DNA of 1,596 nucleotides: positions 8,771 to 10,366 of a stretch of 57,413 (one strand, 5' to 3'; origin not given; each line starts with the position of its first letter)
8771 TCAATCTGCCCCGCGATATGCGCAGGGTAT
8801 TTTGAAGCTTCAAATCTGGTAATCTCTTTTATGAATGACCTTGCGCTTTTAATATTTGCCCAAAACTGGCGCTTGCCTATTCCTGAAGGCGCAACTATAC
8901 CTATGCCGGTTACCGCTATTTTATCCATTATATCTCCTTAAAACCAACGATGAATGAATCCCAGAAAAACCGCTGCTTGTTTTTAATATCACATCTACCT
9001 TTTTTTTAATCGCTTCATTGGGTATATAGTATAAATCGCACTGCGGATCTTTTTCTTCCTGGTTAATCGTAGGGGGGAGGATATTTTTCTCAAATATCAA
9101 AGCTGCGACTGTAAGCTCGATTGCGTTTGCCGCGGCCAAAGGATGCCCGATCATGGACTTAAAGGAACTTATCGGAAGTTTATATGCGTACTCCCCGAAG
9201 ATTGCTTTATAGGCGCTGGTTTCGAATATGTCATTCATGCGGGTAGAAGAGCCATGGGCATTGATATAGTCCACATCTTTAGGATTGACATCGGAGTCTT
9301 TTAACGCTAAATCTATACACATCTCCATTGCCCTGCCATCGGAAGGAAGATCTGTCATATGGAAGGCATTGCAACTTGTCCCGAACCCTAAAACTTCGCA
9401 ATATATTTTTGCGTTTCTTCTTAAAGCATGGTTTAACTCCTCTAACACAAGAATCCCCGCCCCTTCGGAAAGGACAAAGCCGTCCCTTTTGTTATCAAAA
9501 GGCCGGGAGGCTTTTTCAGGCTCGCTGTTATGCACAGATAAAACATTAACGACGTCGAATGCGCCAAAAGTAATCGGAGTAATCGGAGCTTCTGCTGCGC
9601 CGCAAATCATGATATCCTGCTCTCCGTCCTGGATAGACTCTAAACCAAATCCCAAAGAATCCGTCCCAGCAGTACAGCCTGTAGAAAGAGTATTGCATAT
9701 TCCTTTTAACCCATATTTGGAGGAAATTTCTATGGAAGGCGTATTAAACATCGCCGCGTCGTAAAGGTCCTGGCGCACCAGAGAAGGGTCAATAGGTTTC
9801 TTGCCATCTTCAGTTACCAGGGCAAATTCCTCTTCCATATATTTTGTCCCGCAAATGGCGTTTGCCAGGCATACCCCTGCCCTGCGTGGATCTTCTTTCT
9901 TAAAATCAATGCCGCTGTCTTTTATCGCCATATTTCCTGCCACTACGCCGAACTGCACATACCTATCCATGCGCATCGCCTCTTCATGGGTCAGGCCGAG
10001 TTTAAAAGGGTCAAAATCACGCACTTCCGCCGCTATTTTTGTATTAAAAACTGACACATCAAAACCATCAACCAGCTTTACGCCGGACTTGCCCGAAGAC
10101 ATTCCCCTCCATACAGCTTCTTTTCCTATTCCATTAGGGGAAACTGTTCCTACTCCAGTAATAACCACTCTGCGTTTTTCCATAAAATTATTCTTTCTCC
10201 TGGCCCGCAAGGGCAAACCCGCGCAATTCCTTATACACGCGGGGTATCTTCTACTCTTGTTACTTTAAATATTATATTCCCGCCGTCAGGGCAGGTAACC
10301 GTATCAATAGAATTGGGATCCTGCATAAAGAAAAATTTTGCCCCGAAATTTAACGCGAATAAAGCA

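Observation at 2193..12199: Type II PKS-like operon with an embedded cobalamin radical SAM enzyme and several unusual accessory genes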

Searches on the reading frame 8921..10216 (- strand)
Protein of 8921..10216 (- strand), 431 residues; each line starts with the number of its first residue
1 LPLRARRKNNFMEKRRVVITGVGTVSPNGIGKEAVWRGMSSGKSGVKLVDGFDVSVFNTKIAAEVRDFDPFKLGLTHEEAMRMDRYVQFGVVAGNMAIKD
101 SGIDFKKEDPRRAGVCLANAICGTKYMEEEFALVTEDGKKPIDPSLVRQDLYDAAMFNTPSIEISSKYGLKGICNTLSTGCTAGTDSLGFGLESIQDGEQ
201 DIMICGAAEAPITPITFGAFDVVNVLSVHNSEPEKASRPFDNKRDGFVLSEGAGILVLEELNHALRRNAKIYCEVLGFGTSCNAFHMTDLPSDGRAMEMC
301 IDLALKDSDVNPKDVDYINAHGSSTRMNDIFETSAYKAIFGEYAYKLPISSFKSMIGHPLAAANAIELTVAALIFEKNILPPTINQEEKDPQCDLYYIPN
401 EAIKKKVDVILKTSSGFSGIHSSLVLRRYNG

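Call 3: search_protein_families(library=pfam, proteins=[window:8921-10216:-], max_evalue=0.01)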
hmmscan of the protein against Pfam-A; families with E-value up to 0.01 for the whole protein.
window:8921-10216:- (431 aa): 2 families
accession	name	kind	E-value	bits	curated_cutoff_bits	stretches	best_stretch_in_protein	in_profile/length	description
PF00109.32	ketoacyl-synt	-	2.2e-44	152.4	20.8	1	15-264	2-252/252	Beta-ketoacyl synthase, N-terminal domain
PF02801.28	Ketoacyl-synt_C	-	1.5e-31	109.3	20.8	1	272-386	1-118/119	Beta-ketoacyl synthase, C-terminal domain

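Call 5: search_protein_families(library=ncbifam, proteins=[window:8921-10216:-], max_evalue=0.01)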
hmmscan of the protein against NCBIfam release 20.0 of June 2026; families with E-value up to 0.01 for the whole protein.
window:8921-10216:- (431 aa): 22 families
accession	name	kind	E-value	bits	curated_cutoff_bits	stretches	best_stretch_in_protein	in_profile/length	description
TIGR03150.1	fabF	equivalog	9.8e-138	459.2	493.75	1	15-427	1-407/407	beta-ketoacyl-ACP synthase II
NF005589.0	PRK07314.1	subfamily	3.2e-134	447.8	387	1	12-429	1-412/413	beta-ketoacyl-ACP synthase II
NF004970.0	PRK06333.1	subfamily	1.6e-110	369.9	525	1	12-430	1-423/424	beta-ketoacyl-ACP synthase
NF006274.0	PRK08439.1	equivalog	3.2e-105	352.3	621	1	15-428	2-405/406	beta-ketoacyl-ACP synthase II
NF006434.0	PRK08722.1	equivalog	4.5e-96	322.2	759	1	12-428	1-413/414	beta-ketoacyl-ACP synthase II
NF005076.0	PRK06501.1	equivalog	2.8e-87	293.3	629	1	15-428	11-422/425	beta-ketoacyl-ACP synthase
NF006587.0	PRK09116.1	equivalog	1.4e-85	287.5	470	1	15-429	2-407/408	beta-ketoacyl-ACP synthase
NF005935.0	PRK07967.1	equivalog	7.1e-70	235.9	630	1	15-430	2-405/406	beta-ketoacyl-ACP synthase I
NF004618.0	PRK05952.1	equivalog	1.9e-61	208.1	455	1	16-428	3-382/384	beta-ketoacyl-ACP synthase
NF005916.1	PRK07910.1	equivalog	2.1e-58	198.3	560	1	15-428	12-417/418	KasA/KasB family beta-ketoacyl-ACP synthase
NF005490.0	PRK07103.1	equivalog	2e-51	175.4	445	1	13-429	2-413/414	polyketide beta-ketoacyl:acyl carrier protein synthase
NF058662.1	cispenta_AmcF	equivalog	6.5e-50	170.2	325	2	161-427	109-368/369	cispentacin biosynthesis acyltransferase subunit AmcF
NF006618.0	PRK09185.1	subfamily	7.5e-50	170.1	407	1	15-428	3-392/394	beta-ketoacyl-ACP synthase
NF045894.1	PKS_plus_SDR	equivalog_domain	5.1e-29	100.6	1740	1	63-395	67-385/1515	type I polyketide synthase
NF040607.1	mycolic_Pks13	equivalog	9e-24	83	2100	1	164-394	254-483/1680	polyketide synthase Pks13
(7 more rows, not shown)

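Call 14: search_solved_structures(query=window:8921-10216:-, max_evalue=1e-30)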
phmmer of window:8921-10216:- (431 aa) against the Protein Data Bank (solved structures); distinct sequences matched with E-value up to 1e-30: 72 (the best 60 are shown).
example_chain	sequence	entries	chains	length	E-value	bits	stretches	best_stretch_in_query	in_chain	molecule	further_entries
1tqy_A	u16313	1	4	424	7e-112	377.6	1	14-427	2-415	Actinorhodin polyketide putative beta-ketoacyl synthase 1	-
6smo_B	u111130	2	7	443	2.3e-111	375.9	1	9-428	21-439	PKS_KS domain-containing protein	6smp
4ls5_A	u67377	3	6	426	5e-103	348.4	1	12-430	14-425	3-oxoacyl-[acyl-carrier-protein] synthase 2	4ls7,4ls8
4ls6_A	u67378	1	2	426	1.8e-102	346.6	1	12-430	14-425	3-oxoacyl-[acyl-carrier-protein] synthase 2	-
4b7v_A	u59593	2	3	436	1.5e-101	343.6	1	11-429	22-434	3-OXOACYL-[ACYL-CARRIER-PROTEIN] SYNTHASE 2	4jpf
8qm1_A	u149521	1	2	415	2.2e-101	343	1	12-429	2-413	3-oxoacyl-[acyl-carrier-protein] synthase 2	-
1j3n_A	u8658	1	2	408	2.4e-100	339.6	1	15-428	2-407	3-oxoacyl-(acyl-carrier protein) synthase II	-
8cn8_A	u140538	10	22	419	3e-100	339.2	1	12-429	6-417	3-oxoacyl-[acyl-carrier-protein] synthase 2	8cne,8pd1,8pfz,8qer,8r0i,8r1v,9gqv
4jb6_A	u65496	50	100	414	1.4e-99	337.1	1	12-429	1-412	3-oxoacyl-[acyl-carrier-protein] synthase 2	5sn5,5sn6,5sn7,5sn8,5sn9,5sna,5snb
8cou_A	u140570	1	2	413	1.6e-99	336.8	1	12-429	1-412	3-oxoacyl-[acyl-carrier-protein] synthase 2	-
8pj0_A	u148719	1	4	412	1.7e-99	336.8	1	14-429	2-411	3-oxoacyl-[acyl-carrier-protein] synthase 2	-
3o04_A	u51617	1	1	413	1.8e-99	336.7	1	12-429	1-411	beta-keto-acyl carrier protein synthase II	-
7oc0_A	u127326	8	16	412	4.3e-99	335.4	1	14-429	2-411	3-oxoacyl-[acyl-carrier-protein] synthase 2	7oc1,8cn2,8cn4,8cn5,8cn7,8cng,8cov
5sxo_A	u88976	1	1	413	4.9e-99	335.3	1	12-429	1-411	3-oxoacyl-[acyl-carrier-protein] synthase 2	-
4r8e_A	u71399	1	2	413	5.7e-99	335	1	12-428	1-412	3-oxoacyl-[acyl-carrier-protein] synthase 2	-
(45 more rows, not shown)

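Call 48: search_solved_structures(query=window:8921-10216:-, max_evalue=1e-95, show_alignments=5)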
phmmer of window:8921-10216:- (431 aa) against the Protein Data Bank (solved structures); distinct sequences matched with E-value up to 1e-95: 23.
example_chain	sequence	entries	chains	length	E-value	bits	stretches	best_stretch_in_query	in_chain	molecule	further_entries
1tqy_A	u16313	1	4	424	7e-112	377.6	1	14-427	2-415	Actinorhodin polyketide putative beta-ketoacyl synthase 1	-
6smo_B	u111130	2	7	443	2.3e-111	375.9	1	9-428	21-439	PKS_KS domain-containing protein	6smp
4ls5_A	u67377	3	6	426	5e-103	348.4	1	12-430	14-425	3-oxoacyl-[acyl-carrier-protein] synthase 2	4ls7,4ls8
4ls6_A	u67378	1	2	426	1.8e-102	346.6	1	12-430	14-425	3-oxoacyl-[acyl-carrier-protein] synthase 2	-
4b7v_A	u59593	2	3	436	1.5e-101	343.6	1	11-429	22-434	3-OXOACYL-[ACYL-CARRIER-PROTEIN] SYNTHASE 2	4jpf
8qm1_A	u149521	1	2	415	2.2e-101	343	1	12-429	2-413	3-oxoacyl-[acyl-carrier-protein] synthase 2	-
1j3n_A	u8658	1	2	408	2.4e-100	339.6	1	15-428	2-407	3-oxoacyl-(acyl-carrier protein) synthase II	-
8cn8_A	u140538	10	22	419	3e-100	339.2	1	12-429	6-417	3-oxoacyl-[acyl-carrier-protein] synthase 2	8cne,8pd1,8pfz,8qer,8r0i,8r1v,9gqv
4jb6_A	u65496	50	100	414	1.4e-99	337.1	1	12-429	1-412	3-oxoacyl-[acyl-carrier-protein] synthase 2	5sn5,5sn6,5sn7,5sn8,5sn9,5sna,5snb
8cou_A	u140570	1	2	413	1.6e-99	336.8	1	12-429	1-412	3-oxoacyl-[acyl-carrier-protein] synthase 2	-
8pj0_A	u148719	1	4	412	1.7e-99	336.8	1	14-429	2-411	3-oxoacyl-[acyl-carrier-protein] synthase 2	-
3o04_A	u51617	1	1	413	1.8e-99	336.7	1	12-429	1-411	beta-keto-acyl carrier protein synthase II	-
7oc0_A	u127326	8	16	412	4.3e-99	335.4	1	14-429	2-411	3-oxoacyl-[acyl-carrier-protein] synthase 2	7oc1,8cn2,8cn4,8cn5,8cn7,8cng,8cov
5sxo_A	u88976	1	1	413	4.9e-99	335.3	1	12-429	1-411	3-oxoacyl-[acyl-carrier-protein] synthase 2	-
4r8e_A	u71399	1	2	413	5.7e-99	335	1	12-428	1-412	3-oxoacyl-[acyl-carrier-protein] synthase 2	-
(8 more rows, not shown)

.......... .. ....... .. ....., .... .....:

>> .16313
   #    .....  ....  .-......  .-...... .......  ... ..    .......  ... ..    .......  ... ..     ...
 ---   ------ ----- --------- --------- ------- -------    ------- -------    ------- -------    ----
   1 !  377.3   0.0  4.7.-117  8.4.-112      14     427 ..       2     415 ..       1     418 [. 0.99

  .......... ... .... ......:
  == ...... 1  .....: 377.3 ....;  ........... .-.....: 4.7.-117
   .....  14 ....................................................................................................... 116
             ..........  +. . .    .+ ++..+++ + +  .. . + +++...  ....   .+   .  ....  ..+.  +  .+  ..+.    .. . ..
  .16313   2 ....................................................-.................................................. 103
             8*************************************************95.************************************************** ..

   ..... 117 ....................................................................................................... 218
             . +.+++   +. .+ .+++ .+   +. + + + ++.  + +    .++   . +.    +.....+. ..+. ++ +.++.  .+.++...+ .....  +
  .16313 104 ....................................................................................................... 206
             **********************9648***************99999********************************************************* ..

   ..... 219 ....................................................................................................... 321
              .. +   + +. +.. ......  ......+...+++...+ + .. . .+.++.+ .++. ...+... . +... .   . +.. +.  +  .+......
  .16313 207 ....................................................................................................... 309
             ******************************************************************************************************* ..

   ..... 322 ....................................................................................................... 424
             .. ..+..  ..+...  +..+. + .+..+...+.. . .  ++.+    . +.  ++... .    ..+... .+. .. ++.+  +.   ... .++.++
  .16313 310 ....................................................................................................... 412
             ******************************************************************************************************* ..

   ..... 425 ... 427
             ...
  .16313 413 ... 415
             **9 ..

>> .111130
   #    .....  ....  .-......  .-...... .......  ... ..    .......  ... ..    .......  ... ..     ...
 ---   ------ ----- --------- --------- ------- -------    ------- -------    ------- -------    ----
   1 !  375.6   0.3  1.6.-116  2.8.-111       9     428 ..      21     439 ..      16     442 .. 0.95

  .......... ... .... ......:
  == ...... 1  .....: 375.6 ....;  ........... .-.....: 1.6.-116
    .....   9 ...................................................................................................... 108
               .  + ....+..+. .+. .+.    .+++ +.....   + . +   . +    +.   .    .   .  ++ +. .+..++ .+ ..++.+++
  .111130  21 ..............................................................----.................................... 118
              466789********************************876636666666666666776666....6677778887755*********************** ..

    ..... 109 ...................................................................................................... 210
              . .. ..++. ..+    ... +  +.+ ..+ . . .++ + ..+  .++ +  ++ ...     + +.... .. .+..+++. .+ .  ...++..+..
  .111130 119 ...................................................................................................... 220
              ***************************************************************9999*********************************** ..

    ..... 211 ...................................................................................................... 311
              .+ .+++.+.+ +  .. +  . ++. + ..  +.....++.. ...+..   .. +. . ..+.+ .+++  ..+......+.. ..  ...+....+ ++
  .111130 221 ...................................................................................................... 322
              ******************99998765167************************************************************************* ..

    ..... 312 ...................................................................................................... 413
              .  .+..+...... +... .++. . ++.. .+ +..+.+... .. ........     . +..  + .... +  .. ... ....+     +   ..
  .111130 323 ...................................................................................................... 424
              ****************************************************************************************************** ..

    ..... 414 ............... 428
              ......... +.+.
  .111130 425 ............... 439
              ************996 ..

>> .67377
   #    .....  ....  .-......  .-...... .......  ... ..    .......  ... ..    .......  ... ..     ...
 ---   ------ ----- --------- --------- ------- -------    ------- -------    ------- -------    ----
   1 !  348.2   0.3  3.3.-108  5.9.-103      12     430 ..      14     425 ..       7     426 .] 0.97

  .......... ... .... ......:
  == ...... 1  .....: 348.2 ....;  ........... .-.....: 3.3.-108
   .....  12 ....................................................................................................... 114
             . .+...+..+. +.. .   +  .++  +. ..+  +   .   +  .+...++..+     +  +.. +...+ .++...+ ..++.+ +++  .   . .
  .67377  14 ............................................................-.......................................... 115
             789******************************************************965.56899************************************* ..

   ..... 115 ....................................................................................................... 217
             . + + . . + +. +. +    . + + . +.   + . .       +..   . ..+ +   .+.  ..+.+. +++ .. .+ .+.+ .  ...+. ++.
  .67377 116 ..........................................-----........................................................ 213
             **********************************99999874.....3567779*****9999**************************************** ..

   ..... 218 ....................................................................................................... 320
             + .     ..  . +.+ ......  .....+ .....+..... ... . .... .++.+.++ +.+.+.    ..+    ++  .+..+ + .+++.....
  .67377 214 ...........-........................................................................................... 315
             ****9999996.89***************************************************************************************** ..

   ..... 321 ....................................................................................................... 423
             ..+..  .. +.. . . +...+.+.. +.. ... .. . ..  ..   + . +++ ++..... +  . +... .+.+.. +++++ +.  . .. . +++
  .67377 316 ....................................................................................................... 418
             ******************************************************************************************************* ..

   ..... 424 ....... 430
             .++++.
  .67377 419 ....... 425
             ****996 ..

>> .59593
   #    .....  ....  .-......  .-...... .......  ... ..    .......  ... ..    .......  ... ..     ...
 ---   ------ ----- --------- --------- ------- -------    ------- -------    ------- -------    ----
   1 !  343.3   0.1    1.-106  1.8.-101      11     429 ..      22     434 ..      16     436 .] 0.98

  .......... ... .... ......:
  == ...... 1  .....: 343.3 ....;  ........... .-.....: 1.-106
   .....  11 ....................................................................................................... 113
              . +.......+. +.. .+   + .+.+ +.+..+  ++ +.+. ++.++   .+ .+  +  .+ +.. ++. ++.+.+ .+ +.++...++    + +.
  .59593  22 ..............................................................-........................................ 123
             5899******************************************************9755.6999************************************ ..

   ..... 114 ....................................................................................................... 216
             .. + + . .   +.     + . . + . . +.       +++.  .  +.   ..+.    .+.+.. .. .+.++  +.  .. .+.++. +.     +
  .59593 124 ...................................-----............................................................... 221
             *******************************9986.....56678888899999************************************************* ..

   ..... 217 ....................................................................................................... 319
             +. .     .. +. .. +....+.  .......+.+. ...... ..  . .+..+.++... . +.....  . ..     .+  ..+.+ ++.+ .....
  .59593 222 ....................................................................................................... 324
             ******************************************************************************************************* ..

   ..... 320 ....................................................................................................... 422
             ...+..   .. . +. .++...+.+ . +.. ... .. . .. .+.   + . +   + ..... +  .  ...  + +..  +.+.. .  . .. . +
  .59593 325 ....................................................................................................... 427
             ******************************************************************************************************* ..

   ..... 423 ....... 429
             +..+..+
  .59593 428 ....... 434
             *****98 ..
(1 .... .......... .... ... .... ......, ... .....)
